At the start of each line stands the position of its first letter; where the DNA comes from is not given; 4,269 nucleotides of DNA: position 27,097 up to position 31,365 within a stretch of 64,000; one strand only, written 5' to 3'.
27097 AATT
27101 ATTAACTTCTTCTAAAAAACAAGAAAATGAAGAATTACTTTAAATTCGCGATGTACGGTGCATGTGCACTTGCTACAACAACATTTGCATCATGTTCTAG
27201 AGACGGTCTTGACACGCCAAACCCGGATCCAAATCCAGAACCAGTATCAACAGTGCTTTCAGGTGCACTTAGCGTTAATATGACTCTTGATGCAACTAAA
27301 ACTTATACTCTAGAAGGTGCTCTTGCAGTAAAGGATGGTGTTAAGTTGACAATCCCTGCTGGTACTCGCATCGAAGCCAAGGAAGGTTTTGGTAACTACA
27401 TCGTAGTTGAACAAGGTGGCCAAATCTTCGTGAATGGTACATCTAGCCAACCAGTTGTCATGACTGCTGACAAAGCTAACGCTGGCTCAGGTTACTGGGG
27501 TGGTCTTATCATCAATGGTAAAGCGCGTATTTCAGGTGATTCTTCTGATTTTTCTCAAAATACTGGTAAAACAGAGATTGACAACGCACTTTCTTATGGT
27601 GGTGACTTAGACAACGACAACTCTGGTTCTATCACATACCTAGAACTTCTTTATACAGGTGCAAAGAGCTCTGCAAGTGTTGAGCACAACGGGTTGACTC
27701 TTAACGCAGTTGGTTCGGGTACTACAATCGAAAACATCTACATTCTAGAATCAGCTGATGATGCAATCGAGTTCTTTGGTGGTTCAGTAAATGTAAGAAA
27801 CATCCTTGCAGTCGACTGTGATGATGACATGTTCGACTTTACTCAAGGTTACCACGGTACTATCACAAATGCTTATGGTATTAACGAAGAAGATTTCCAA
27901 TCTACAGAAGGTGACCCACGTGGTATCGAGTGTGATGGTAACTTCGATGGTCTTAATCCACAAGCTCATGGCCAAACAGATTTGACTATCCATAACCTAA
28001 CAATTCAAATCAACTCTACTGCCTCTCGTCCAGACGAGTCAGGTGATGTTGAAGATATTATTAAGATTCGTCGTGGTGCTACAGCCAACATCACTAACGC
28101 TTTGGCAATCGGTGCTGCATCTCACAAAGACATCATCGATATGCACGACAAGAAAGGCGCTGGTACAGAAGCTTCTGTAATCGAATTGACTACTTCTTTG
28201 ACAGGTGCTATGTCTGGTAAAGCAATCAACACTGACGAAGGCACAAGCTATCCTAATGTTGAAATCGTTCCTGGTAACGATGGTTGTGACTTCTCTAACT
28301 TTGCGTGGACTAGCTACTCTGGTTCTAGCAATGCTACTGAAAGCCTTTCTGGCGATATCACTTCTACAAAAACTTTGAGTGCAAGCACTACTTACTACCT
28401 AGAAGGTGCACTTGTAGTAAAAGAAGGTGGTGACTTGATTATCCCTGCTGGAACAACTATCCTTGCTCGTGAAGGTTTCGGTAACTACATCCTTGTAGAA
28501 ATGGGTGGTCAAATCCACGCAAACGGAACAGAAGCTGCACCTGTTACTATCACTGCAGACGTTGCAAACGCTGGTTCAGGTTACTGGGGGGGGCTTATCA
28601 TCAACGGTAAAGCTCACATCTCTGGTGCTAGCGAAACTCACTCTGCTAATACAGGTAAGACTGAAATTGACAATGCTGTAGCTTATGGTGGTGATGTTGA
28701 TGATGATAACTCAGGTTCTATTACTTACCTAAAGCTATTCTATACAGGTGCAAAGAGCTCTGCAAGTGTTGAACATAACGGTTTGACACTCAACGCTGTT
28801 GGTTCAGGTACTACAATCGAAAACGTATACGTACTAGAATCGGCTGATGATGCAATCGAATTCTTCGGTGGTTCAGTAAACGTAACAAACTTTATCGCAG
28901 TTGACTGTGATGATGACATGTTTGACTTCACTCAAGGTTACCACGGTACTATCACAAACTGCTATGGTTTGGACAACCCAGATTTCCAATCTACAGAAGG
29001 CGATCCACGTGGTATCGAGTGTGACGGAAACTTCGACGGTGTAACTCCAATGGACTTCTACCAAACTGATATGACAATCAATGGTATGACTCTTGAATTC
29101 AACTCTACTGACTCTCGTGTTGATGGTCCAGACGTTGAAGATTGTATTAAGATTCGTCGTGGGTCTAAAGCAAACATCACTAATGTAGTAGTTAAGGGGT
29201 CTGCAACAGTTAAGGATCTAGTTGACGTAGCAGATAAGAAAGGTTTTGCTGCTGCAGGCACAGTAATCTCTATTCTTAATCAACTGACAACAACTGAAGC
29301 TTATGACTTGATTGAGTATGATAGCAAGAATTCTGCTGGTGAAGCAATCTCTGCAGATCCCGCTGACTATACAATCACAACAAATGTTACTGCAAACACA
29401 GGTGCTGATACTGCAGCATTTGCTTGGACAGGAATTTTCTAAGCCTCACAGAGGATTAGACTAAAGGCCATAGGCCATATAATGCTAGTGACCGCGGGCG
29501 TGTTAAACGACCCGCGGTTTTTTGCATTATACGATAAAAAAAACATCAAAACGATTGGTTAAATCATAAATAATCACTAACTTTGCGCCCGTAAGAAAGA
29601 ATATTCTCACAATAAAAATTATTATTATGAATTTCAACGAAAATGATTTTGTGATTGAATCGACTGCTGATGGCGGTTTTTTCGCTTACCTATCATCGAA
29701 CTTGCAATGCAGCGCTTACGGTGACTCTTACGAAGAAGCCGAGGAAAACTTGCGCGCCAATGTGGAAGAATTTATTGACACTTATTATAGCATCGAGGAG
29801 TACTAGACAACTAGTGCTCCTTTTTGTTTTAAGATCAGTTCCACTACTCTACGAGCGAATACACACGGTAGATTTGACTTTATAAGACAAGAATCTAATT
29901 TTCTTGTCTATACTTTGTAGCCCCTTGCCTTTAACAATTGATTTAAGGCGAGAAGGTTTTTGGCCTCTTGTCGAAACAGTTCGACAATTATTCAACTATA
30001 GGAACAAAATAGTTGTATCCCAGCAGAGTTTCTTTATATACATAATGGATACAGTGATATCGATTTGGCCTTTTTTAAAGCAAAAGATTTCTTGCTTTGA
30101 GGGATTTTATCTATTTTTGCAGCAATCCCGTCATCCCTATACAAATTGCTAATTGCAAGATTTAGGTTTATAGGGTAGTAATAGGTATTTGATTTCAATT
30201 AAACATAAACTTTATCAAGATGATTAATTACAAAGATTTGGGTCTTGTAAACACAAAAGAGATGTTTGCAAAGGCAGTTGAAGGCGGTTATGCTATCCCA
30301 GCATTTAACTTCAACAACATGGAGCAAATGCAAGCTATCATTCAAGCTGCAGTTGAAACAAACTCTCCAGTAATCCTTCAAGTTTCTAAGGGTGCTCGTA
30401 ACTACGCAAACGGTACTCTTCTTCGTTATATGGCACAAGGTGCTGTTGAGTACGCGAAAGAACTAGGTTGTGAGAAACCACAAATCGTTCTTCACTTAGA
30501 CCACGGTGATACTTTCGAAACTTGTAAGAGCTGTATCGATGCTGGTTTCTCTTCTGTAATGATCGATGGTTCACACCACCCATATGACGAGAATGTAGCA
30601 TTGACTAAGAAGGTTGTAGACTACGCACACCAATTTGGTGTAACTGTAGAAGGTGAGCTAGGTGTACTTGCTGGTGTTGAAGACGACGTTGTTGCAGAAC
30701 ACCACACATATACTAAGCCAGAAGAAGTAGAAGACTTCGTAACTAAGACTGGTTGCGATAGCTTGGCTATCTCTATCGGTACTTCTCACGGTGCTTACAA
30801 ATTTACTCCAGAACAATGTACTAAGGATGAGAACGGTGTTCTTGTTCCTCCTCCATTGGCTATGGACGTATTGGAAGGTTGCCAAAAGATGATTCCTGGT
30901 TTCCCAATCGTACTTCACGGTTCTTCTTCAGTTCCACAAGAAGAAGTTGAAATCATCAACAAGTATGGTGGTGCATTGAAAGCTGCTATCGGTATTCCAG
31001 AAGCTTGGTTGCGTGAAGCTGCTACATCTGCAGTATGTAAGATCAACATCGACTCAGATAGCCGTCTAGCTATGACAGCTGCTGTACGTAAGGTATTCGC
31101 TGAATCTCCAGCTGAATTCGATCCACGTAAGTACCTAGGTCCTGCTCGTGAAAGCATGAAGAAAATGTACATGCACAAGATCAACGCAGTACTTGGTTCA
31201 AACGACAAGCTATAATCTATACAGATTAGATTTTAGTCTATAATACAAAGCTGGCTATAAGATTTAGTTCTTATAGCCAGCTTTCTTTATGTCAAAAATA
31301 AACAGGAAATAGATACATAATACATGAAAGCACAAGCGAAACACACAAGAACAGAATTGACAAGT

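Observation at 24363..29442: TonB-dependent receptor paired with an uncharacterised two-module lipoprotein (not a SusC/SusD pair)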

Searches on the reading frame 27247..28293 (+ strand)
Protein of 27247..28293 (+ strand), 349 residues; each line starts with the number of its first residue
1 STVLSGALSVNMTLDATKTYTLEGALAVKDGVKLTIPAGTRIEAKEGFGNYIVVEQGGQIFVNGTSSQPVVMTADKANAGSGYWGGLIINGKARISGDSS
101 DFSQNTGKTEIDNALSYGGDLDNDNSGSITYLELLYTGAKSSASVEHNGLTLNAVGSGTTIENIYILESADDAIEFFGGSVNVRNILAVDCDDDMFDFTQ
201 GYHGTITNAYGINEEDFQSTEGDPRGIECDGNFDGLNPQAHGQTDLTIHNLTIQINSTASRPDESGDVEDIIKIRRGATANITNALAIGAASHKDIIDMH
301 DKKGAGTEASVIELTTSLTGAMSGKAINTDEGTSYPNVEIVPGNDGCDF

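Call 34: search_protein_representatives(protein=window:27247-28293:+)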
Query: 349 residues. Proteins with E-value up to 0.001 (for the whole library): 5756; up to 1e-10: 4080; up to 1e-30: 623. The best 150 are listed.
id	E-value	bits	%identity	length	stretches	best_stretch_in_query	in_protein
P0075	1.3e-201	685.2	57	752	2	6-347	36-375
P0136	7.9e-171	584.0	52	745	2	2-331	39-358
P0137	3.1e-141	486.7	41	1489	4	3-259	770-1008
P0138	4.6e-131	453.3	41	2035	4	4-241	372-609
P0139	5.2e-120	417.0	38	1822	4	5-231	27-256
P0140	8.9e-120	416.2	36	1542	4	2-212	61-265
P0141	9.4e-118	409.6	37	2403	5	10-248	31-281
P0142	9.8e-112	389.8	44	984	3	4-221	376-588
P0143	1.0e-107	376.6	38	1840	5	2-286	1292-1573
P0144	3.2e-107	374.9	38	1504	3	2-261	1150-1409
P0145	1.3e-106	373.0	37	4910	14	3-92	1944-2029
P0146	1.5e-104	366.1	57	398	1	2-321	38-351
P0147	3.5e-104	365.0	58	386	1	19-348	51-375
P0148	2.0e-95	336.1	40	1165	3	3-230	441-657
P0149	3.5e-94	332.1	39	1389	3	11-242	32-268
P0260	8.3e-56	206.0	44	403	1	2-321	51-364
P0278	2.6e-54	201.0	45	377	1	3-257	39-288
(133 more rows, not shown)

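Call 55: search_solved_structures(query=A2, max_evalue=10, show_alignments=2)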
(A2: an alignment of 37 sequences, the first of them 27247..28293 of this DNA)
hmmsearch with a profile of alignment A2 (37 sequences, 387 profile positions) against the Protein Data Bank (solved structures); distinct sequences matched with E-value up to 10: 1.
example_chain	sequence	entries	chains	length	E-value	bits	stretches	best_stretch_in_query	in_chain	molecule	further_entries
2mvz_A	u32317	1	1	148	0.8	11.5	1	86-124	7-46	Peptidyl-prolyl cis-trans isomerase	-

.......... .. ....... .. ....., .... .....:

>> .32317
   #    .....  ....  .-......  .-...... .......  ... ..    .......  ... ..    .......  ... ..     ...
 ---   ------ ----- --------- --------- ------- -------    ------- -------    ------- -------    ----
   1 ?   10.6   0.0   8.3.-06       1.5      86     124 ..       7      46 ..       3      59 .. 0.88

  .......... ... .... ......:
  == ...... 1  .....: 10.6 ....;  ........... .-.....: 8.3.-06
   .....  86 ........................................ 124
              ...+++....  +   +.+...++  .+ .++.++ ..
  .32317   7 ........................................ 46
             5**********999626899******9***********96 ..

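Call 56: search_protein_families(library=pfam, proteins=[window:27247-28293:+], max_evalue=10)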
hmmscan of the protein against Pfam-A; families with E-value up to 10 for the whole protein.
window:27247-28293:+ (349 aa): 1 family
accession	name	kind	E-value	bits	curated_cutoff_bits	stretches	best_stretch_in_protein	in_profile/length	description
PF13953.12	PapC_C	-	0.15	12.3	27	1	35-70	11-45/66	PapC C-terminal domain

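Call 75: predict_structure(alignment_id=A3)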
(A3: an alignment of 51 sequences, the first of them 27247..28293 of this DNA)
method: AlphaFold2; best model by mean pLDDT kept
length: 349 residues; sequences in the alignment: 51
mean_pLDDT: 94.9   pTM: 0.93
mean pLDDT of the five models: 94.9, 94.7, 94.4, 92.2, 92.1
residues with pLDDT >= 90: 301; 70-90: 46; 50-70: 2; < 50: 0
segments of 3 or more residues with pLDDT < 50: none
pLDDT, mean of each block of 10 residues (from residue 1): 94 98 98 99 97 98 98 96 97 96 94 94 98 96 88 99 97 97 98 96 98 92 94 85 97 90 78 96 97 94 93 96 93 94 93
secondary structure, 60 per line:
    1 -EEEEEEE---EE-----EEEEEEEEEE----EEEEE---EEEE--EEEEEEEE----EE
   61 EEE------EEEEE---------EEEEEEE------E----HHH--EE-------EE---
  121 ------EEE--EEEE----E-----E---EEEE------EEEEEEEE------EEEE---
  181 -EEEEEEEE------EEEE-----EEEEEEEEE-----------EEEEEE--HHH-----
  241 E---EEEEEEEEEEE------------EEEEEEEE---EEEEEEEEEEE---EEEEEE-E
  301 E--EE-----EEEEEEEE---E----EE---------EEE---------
elements in order: E2-8 E19-28 E33-37 E41-44 E47-54 E59-63 E70-74 E84-90 E127-129 E132-135 E150-153 E160-167 E174-177 E182-189 E196-199 E205-213 E225-230 E245-255 E268-275 E279-289 E293-298 E311-318 E338-340

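Call 78: fold_search(model_id=the predicted structure, library=pdb)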
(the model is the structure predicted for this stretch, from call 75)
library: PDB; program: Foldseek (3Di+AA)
matches with E <= 10: 369; with E <= 0.001: 0
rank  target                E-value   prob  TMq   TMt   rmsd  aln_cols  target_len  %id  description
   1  6k0q_A                1.2e-03  0.87  0.27  0.19  14.9       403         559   14  Catalytic domain of GH87 alpha-1,3-glucanase D1068A in complex with nigerose (released 2019-12-25)
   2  6w4q_A                1.4e-03  0.98  0.27  0.15  12.6       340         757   11  Crystal structure of full-length tailspike protein 2 (TSP2, ORF211) ) from Escherichia coli O157:H7 bacteriophage CAB1 (released 2021-01-20)
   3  6w4q_D                2.7e-03  0.80  0.24  0.13  13.7       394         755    9  Crystal structure of full-length tailspike protein 2 (TSP2, ORF211) ) from Escherichia coli O157:H7 bacteriophage CAB1 (released 2021-01-20)
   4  3zpp                  2.8e-03  0.91  0.32  0.27  15.0       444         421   11  Structure of the Streptococcus pneumoniae surface protein and adhesin PfbA (released 2013-05-29)
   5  5w6p_F                3.2e-03  0.99  0.31  0.18  12.1       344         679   10  Crystal structure of Bacteriophage CBA120 tailspike protein 2 enzymatically active domain (TSP2dN, orf211) (released 2018-10-24)
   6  6w4q_C                3.6e-03  0.85  0.23  0.13  13.2       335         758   10  Crystal structure of full-length tailspike protein 2 (TSP2, ORF211) ) from Escherichia coli O157:H7 bacteriophage CAB1 (released 2021-01-20)
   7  6k0m                  3.7e-03  0.80  0.28  0.20  14.8       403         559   13  Catalytic domain of GH87 alpha-1,3-glucanase from Paenibacillus glycanilyticus FH11 (released 2019-12-25)
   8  5w6p_A                4.1e-03  0.99  0.32  0.18  12.0       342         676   10  Crystal structure of Bacteriophage CBA120 tailspike protein 2 enzymatically active domain (TSP2dN, orf211) (released 2018-10-24)
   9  2pyg_B                5.0e-03  0.97  0.36  0.34  11.3       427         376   12  Azotobacter vinelandii Mannuronan C-5 epimerase AlgE4 A-module (released 2008-05-27)
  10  6k0s_A                6.4e-03  0.66  0.27  0.19  14.8       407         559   13  Catalytic domain of GH87 alpha-1,3-glucanase D1069A in complex with nigerose (released 2019-12-25)
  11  2pyg_A                6.7e-03  0.28  0.19  0.18  14.8       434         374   10  Azotobacter vinelandii Mannuronan C-5 epimerase AlgE4 A-module (released 2008-05-27)
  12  1ru4                  7.0e-03  1.00  0.48  0.43   7.6       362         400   12  Crystal structure of pectate lyase Pel9A (released 2004-04-13)
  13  6w4q_B                7.0e-03  0.97  0.35  0.19  10.4       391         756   10  Crystal structure of full-length tailspike protein 2 (TSP2, ORF211) ) from Escherichia coli O157:H7 bacteriophage CAB1 (released 2021-01-20)
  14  6e1r_A                9.9e-03  0.85  0.32  0.23  11.7       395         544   11  Crystal structure of the Acinetobacter phage vB_ApiP_P1 tailspike protein (released 2019-07-17)
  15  4mr0_A                1.0e-02  0.82  0.34  0.28  13.1       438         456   10  Crystal structure of PfbA, a surface adhesin of Streptococcus pneumoniae (released 2014-02-05)
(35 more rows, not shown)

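Call 91: find_encoding_contigs(protein=P0260, flank=8000, max_places=2)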
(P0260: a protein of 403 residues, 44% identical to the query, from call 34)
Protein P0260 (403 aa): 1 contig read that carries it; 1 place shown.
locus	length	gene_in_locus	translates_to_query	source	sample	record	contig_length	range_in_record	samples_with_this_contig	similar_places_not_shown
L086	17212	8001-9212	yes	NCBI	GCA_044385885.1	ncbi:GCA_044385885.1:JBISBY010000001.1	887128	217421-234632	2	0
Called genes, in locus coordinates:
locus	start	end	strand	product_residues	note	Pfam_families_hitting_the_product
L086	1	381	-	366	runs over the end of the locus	PF14362:DUF4407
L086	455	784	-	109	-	PF01035:DNA_binding_1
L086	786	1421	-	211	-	PF01810:LysE (weak)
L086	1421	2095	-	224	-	PF24675:NpmA (weak), PF02390:Methyltransf_4, PF13847:Methyltransf_31, PF08242:Methyltransf_12 (faint), PF13649:Methyltransf_25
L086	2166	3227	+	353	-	PF13528:Glyco_trans_1_3 (faint), PF04101:Glyco_tran_28_C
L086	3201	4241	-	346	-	PF00512:HisKA, PF02518:HATPase_c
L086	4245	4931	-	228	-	PF00072:Response_reg, PF00486:Trans_reg_C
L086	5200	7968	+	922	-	PF13620:CarboxypepD_reg, PF13715:CarbopepD_reg_2, PF07715:Plug, PF00593:TonB_dep_Rec_b-barrel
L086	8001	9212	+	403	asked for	PF28492:Beta_helix_4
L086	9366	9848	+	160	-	PF18962:Por_Secre_tail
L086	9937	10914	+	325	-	PF04443:LuxE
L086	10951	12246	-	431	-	PF00579:tRNA-synt_1b, PF22421:SYY_C-terminal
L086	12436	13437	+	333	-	PF01073:3Beta_HSD, PF01370:Epimerase, PF02719:Polysacc_synt_2, PF04321:RmlD_sub_bind, PF07993:NAD_binding_4, PF13460:NAD_binding_10, PF16363:GDP_Man_Dehyd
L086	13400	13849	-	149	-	PF14129:DUF4296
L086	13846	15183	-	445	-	PF01979:Amidohydro_1, PF12890:DHOase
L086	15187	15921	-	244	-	PF00535:Glycos_transf_2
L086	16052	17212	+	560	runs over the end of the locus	PF13231:PMT_2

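Call 92: find_encoding_contigs(protein=P0278, flank=8000, max_places=2)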
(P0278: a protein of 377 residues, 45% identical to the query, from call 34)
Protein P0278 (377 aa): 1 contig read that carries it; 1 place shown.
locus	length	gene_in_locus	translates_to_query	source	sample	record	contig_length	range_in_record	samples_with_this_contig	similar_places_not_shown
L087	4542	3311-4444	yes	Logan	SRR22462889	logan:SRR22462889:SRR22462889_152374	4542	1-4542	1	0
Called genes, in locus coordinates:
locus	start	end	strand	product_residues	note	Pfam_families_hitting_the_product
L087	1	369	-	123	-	?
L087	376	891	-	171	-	PF02525:Flavodoxin_2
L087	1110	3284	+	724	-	-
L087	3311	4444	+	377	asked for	PF28492:Beta_helix_4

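Call 93: find_encoding_contigs(protein=P0139, flank=8000, max_places=2)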
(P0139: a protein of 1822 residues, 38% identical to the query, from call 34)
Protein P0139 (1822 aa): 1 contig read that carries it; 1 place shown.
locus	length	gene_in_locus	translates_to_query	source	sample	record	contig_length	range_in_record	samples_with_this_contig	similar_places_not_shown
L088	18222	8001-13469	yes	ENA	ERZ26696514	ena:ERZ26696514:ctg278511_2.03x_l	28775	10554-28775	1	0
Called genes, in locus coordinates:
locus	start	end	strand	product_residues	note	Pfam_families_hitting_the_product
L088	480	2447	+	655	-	PF07498:Rho_N, PF07497:Rho_RNA_bind, PF00006:ATP-synt_ab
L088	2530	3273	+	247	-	PF00702:Hydrolase, PF13419:HAD_2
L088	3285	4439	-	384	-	PF01306:LacY_symp (faint), PF06609:TRI12 (weak), PF07690:MFS_1, PF00083:Sugar_tr, PF12832:MFS_1_like (faint), PF00083:Sugar_tr (weak), PF07690:MFS_1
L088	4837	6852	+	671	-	PF13620:CarboxypepD_reg, PF13715:CarbopepD_reg_2, PF07715:Plug (weak)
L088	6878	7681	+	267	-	PF00593:TonB_dep_Rec_b-barrel, PF14905:OMP_b-brl_3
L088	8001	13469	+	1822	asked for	PF28492:Beta_helix_4, PF18962:Por_Secre_tail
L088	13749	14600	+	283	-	PF00149:Metallophos, PF12850:Metallophos_2 (faint)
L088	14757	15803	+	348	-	PF13528:Glyco_trans_1_3, PF04101:Glyco_tran_28_C (weak)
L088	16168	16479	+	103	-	-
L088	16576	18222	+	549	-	?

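Call 96: fold_search(model_id=the predicted structure, library=viral)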
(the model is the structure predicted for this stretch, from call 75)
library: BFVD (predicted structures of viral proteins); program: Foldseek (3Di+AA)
matches with E <= 10: 790; with E <= 0.001: 1
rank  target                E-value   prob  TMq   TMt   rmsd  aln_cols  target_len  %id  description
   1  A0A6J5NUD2            4.7e-04  0.94  0.25  0.19  13.6       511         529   10  Right handed beta helix domain-containing protein [uncultured Caudovirales phage]
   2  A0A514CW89            2.8e-03  0.99  0.39  0.18  10.7       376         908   12  Putative tail fiber protein [Achromobacter phage vB_AxyP_19-32_Axy24]
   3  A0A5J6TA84            3.0e-03  0.51  0.21  0.17  13.7       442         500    8  Putative structural protein [Klebsiella phage vB_KpnP_fHeKpn01]
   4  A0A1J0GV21            4.0e-03  0.94  0.36  0.26  12.8       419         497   10  Pectate lyase superfamily protein domain-containing protein [Vibrio phage vB_VspP_pVa5]
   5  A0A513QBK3            4.8e-03  0.97  0.34  0.14  13.2       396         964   12  Uncharacterized protein [Shigella phage MK-13]
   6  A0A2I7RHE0            5.3e-03  0.98  0.41  0.19  13.2       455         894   11  (no name in the UniProt tables at hand)
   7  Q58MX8                5.3e-03  0.54  0.23  0.16  16.3       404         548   12  Pectate lyase superfamily protein domain-containing protein [Prochlorococcus phage P-SSM2]
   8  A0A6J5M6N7            5.6e-03  0.77  0.23  0.14  14.1       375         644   12  Pectate lyase superfamily protein [uncultured Caudovirales phage]
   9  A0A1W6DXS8            6.2e-03  0.54  0.24  0.13  15.8       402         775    8  Putative tail fiber protein [Aeromonas phage phiA8-29]
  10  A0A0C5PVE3            6.8e-03  1.00  0.46  0.23   7.8       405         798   11  Tailspike [Salmonella phage Det7]
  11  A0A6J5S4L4            7.1e-03  0.66  0.26  0.16  15.0       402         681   11  Uncharacterized protein [uncultured Caudovirales phage]
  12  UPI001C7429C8         7.5e-03  0.99  0.31  0.40  12.2       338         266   10  (no name look-up for this kind of identifier)
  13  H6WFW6                8.3e-03  0.63  0.20  0.11  14.3       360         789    8  Virion structural protein and packaging [Cyanophage S-TIM5]
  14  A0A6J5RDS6            8.7e-03  0.89  0.32  0.18  13.6       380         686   11  Right handed beta helix region [uncultured Caudovirales phage]
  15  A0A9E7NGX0            8.7e-03  0.51  0.27  0.16  14.9       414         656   13  (no name in the UniProt tables at hand)
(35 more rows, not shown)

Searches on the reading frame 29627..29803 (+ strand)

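Call 98: search_protein_families(library=pfam, proteins=[window:29627-29803:+], max_evalue=0.1)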
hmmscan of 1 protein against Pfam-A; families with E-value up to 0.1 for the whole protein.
window:29627-29803:+ (59 aa): 1 family
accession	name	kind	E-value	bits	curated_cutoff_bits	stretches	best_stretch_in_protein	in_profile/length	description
PF21748.3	UPF0150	-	0.057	13.8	27.3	1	15-50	17-53/64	UPF0150-like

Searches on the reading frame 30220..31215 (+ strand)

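Call 5: search_protein_families(library=pfam, proteins=[window:30220-31215:+], max_evalue=0.01)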
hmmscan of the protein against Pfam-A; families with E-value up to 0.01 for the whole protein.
window:30220-31215:+ (331 aa): 1 family
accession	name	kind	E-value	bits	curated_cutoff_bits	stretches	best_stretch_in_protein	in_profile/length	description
PF01116.26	F_bP_aldolase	-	2.4e-99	332.8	25.5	1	10-330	1-277/277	Fructose-bisphosphate aldolase class-II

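Call 6: search_protein_families(library=ncbifam, proteins=[window:30220-31215:+], max_evalue=0.01)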
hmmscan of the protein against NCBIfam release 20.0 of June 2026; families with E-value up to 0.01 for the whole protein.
window:30220-31215:+ (331 aa): 20 families
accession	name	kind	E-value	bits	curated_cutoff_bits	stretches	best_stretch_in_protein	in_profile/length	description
NF005481.0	PRK07084.1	equivalog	8.4e-190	629.8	511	1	1-331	4-324/324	class II fructose-bisphosphate aldolase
TIGR01859.1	fruc_bis_ald_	equivalog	1.1e-108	363.2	343.05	1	9-330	1-281/282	class II fructose-1,6-bisphosphate aldolase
TIGR01521.1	FruBisAldo_II_B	equivalog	2.4e-88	296.6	496.35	1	10-323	2-320/347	class II fructose-bisphosphate aldolase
TIGR00167.1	cbbA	subfamily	2.9e-87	292.7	215.6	1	9-325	3-285/290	ketose-bisphosphate aldolase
NF009497.0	PRK12857.1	equivalog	3.7e-82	275.7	423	2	8-244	2-219/284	class II fructose-1,6-bisphosphate aldolase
NF009374.0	PRK12737.1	subfamily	1.5e-77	260.5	383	2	9-245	3-220/284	tagatose-bisphosphate aldolase subunit GatY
NF006376.0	PRK08610.1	equivalog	2.2e-76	257.3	527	2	8-251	2-227/286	class II fructose-bisphosphate aldolase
NF004493.0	PRK05835.1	equivalog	8.1e-75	251.9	558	1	9-330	2-306/307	class II fructose-bisphosphate aldolase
NF006626.0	PRK09195.1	subfamily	8.1e-74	248.3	384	2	9-244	3-219/284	tagatose-bisphosphate aldolase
NF005823.0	PRK07709.1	equivalog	1.7e-73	247.9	545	2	8-244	2-220/285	class II fructose-bisphosphate aldolase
TIGR01858.1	tag_bisphos_ald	equivalog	4.5e-72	242.5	443.55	2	9-245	1-218/282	tagatose bisphosphate family class II aldolase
NF006042.0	PRK08185.1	subfamily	1.8e-62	211.2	405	2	9-250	2-225/287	hypothetical protein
NF005943.0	PRK07998.1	equivalog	4.7e-62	210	364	2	8-249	2-221/283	class II aldolase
NF009375.0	PRK12738.1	equivalog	1.7e-55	188.2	542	2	9-244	3-219/286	tagatose-bisphosphate aldolase subunit KbaY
NF005590.0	PRK07315.1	equivalog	1.1e-51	176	443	2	9-250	3-225/293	class II fructose-bisphosphate aldolase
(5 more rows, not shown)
